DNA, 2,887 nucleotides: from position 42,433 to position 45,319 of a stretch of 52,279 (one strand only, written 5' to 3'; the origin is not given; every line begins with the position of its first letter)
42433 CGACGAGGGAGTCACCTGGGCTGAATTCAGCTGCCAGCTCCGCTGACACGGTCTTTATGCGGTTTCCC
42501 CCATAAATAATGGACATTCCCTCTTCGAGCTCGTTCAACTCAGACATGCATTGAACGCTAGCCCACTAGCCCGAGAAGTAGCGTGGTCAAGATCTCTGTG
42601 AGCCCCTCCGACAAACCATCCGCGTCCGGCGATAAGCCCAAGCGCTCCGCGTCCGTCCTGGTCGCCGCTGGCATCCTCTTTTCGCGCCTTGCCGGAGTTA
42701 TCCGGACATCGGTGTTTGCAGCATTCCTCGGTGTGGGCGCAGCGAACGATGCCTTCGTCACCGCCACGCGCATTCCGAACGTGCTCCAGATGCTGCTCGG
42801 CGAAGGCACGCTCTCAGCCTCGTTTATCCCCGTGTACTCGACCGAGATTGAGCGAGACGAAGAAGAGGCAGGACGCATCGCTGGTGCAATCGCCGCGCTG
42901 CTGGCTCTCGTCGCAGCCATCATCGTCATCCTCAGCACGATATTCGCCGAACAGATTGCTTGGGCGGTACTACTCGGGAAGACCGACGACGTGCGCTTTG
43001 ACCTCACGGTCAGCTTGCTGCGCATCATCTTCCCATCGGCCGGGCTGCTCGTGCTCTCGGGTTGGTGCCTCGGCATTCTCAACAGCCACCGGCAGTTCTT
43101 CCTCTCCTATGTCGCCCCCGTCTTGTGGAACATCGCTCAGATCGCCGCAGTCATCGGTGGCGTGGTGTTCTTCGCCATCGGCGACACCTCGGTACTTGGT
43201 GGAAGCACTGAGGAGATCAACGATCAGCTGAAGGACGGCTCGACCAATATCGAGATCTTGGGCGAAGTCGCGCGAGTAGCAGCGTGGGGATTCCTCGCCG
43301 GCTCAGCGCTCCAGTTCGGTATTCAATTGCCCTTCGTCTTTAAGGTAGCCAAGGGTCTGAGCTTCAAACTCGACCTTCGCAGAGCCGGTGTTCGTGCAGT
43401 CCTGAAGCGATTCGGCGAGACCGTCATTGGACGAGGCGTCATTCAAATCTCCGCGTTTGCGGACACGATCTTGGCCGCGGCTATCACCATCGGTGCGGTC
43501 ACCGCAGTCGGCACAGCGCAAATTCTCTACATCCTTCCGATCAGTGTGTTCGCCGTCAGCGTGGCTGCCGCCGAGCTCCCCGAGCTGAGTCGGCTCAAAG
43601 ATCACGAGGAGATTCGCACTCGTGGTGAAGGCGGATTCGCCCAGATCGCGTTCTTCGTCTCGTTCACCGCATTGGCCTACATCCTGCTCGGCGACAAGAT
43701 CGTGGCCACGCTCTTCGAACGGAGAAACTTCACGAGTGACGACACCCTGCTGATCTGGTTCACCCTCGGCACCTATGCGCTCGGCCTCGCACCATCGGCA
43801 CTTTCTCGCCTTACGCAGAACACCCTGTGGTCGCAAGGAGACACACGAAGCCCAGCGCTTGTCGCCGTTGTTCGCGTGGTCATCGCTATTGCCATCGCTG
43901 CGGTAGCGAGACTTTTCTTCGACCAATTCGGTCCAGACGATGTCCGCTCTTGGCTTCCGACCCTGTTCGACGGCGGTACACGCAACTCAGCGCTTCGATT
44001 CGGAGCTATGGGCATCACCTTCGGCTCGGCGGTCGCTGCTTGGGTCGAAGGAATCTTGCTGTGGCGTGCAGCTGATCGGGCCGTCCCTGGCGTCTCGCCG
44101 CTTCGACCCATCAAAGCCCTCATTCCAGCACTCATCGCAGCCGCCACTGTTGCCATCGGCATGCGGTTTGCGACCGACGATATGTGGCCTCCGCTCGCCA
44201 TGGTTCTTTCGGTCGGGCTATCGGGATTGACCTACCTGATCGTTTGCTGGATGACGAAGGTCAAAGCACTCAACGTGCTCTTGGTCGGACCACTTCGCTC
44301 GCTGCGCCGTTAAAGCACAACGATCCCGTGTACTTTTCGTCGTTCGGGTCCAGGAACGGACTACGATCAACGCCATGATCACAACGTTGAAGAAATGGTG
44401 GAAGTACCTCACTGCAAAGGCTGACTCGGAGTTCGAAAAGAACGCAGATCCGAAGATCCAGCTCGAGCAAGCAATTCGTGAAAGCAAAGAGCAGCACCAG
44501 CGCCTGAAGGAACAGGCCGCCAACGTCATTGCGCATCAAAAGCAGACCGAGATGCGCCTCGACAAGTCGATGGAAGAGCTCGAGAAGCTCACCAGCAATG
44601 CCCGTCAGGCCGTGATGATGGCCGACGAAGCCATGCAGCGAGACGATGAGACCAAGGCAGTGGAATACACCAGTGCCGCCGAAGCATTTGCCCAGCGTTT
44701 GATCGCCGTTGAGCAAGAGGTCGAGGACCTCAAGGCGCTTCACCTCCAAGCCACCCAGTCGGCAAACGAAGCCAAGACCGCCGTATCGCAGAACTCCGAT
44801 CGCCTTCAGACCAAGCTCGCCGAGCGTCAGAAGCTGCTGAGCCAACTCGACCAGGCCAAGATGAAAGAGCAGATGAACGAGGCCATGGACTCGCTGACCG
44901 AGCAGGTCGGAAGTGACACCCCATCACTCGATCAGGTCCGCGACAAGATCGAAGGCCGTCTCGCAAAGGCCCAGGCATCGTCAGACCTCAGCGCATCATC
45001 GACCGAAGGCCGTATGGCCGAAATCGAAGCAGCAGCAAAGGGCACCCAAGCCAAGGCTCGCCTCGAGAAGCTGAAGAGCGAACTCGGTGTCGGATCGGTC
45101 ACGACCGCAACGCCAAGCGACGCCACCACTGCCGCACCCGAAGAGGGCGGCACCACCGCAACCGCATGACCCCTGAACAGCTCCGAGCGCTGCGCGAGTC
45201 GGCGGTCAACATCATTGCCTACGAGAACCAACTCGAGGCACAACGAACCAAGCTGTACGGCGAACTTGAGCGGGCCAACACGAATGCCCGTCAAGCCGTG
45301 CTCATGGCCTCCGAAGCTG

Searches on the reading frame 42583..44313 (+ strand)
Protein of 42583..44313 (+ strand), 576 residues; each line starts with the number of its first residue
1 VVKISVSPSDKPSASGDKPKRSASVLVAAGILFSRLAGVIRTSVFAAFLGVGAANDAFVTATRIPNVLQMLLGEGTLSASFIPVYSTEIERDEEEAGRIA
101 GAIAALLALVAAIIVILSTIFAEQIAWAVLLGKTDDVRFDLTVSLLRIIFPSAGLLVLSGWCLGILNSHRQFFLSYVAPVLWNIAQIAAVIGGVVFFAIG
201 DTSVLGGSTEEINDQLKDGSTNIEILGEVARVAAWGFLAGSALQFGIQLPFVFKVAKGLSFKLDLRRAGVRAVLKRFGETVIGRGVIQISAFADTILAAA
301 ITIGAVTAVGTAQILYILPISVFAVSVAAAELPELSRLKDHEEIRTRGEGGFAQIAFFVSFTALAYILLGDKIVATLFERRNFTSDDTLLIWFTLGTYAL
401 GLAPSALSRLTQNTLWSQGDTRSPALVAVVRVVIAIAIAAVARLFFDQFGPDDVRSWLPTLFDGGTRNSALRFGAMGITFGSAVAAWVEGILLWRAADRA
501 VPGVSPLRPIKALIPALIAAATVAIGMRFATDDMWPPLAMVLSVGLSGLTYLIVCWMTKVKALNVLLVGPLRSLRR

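Call 59: search_protein_families(library=pfam, proteins=[window:42583-44313:+], max_evalue=0.00001)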
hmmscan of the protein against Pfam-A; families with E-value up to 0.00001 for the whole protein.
window:42583-44313:+ (576 aa): 1 family
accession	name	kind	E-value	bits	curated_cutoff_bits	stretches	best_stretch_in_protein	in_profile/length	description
PF03023.19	MurJ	-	8.6e-71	239.3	27.4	1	45-450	1-376/451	Lipid II flippase MurJ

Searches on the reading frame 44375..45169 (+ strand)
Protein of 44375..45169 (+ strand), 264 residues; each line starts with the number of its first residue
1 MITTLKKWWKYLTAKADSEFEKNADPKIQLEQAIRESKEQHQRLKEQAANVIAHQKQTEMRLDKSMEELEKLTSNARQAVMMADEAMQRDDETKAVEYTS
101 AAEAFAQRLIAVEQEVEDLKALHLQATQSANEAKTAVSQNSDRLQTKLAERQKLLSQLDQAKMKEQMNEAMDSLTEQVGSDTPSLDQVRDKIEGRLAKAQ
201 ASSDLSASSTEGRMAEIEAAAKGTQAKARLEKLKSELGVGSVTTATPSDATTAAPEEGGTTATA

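Call 59: search_protein_families(library=pfam, proteins=[window:44375-45169:+], max_evalue=0.00001)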
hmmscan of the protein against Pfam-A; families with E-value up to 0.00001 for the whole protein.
window:44375-45169:+ (264 aa): 1 family
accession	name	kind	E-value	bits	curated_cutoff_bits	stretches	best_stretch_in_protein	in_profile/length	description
PF04012.17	PspA_IM30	-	1.9e-31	109.8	33.9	1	5-236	3-217/220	PspA/IM30 family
